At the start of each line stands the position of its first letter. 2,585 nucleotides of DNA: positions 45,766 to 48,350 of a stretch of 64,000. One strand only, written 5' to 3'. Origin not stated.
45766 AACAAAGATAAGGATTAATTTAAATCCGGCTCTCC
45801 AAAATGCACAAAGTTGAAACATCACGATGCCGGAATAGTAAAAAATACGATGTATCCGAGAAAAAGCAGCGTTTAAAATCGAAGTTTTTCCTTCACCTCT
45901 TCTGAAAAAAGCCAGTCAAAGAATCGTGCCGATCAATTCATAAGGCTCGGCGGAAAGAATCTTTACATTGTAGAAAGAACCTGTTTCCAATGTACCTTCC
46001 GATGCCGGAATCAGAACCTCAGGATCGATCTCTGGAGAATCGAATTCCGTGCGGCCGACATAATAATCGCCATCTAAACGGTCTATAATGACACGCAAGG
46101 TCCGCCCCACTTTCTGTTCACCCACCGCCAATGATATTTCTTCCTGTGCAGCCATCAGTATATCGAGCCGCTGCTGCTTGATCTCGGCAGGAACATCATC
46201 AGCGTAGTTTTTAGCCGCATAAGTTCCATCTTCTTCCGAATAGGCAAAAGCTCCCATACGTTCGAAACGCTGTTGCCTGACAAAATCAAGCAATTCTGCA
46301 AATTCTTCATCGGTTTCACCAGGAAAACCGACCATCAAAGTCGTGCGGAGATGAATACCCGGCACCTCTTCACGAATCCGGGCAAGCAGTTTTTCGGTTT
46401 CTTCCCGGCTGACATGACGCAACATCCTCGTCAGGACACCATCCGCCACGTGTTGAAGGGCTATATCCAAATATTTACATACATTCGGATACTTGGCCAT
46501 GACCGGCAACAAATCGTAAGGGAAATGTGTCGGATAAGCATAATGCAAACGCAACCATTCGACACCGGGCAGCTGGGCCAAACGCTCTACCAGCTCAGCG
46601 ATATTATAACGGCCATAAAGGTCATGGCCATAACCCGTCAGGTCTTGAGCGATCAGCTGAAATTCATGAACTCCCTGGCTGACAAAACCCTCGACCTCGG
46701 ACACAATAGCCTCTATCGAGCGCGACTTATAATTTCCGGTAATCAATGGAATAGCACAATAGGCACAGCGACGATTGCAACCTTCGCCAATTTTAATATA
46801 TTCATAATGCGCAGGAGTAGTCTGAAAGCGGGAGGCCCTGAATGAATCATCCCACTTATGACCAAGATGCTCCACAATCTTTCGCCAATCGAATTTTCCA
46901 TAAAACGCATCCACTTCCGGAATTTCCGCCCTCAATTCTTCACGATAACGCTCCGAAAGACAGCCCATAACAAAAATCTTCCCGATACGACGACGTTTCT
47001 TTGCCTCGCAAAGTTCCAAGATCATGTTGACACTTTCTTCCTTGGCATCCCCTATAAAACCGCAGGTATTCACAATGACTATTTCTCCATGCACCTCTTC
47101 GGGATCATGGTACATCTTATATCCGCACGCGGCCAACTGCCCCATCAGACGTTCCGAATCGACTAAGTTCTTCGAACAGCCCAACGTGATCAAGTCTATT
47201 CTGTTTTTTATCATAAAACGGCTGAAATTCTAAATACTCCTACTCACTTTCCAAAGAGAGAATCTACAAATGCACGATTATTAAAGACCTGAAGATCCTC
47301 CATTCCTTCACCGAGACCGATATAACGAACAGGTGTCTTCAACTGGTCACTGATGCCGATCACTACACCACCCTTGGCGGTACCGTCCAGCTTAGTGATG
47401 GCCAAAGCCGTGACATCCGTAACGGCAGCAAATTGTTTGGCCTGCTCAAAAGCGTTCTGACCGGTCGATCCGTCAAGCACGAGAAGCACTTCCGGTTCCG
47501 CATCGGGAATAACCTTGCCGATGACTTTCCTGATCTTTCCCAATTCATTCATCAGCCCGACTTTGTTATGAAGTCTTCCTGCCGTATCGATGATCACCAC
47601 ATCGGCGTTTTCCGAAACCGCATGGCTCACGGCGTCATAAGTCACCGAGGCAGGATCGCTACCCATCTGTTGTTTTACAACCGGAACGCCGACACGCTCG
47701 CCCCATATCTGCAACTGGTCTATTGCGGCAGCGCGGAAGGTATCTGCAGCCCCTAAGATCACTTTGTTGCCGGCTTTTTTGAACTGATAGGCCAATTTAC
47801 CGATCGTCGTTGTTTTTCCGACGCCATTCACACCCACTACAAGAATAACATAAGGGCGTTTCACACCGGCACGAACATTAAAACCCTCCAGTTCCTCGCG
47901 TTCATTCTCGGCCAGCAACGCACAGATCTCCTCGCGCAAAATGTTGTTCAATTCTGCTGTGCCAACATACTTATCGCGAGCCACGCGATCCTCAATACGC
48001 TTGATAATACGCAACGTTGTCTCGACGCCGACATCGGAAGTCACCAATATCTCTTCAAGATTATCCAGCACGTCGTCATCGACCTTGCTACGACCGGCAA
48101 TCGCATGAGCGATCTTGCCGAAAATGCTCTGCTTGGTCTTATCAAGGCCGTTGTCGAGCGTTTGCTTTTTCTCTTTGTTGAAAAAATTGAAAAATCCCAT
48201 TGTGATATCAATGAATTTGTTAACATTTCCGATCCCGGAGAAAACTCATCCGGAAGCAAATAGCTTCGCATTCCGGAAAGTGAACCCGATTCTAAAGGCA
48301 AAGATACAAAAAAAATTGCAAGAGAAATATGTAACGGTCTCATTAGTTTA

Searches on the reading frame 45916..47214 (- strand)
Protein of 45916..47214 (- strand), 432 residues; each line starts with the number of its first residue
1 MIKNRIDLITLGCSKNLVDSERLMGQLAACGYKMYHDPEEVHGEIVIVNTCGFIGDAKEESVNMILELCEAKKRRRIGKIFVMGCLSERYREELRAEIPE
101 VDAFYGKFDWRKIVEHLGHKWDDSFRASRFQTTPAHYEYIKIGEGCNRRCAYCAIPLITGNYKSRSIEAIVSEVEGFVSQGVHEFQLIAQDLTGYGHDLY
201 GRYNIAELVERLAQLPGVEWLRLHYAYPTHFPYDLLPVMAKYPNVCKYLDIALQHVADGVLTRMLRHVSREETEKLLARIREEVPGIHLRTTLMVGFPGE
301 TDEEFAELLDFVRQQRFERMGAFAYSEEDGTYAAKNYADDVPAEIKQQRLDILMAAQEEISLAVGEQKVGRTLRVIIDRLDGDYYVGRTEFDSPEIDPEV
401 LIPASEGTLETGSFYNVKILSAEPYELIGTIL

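Call 9: search_protein_families(library=pfam, proteins=[window:45916-47214:-], max_evalue=0.00001)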
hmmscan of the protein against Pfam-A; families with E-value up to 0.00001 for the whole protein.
window:45916-47214:- (432 aa): 3 families
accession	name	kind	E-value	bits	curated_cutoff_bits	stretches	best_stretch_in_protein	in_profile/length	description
PF04055.27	Radical_SAM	-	2.9e-23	83.3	29.5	1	140-312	1-166/166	Radical SAM superfamily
PF00919.26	UPF0004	-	4e-23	81.7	27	1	6-106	2-98/98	Uncharacterized protein family UPF0004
PF18693.7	TRAM_2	-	2e-19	69.9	27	1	369-431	1-62/63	TRAM domain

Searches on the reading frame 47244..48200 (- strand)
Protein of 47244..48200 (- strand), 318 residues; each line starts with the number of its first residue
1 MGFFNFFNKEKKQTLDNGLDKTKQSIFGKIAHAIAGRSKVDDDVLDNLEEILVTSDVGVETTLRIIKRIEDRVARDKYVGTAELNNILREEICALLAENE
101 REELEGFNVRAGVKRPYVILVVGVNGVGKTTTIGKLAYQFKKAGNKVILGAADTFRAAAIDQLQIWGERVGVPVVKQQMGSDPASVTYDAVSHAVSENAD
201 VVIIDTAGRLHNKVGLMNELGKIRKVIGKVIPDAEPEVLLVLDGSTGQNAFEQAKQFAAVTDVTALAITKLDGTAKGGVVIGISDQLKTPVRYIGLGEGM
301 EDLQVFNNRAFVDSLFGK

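Call 9: search_protein_families(library=pfam, proteins=[window:47244-48200:-], max_evalue=0.00001)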
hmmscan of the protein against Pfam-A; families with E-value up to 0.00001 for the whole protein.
window:47244-48200:- (318 aa): 3 families
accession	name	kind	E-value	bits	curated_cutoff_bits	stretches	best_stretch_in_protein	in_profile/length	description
PF00448.28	SRP54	-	1.2e-75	254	22.7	1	116-316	1-195/196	SRP54-type protein, GTPase domain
PF02881.24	SRP54_N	-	1.9e-14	54.1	22.4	1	28-92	3-75/75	SRP54-type protein, helical bundle domain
PF13604.12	AAA_30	-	4.1e-06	27.1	27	1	117-212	19-102/191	AAA domain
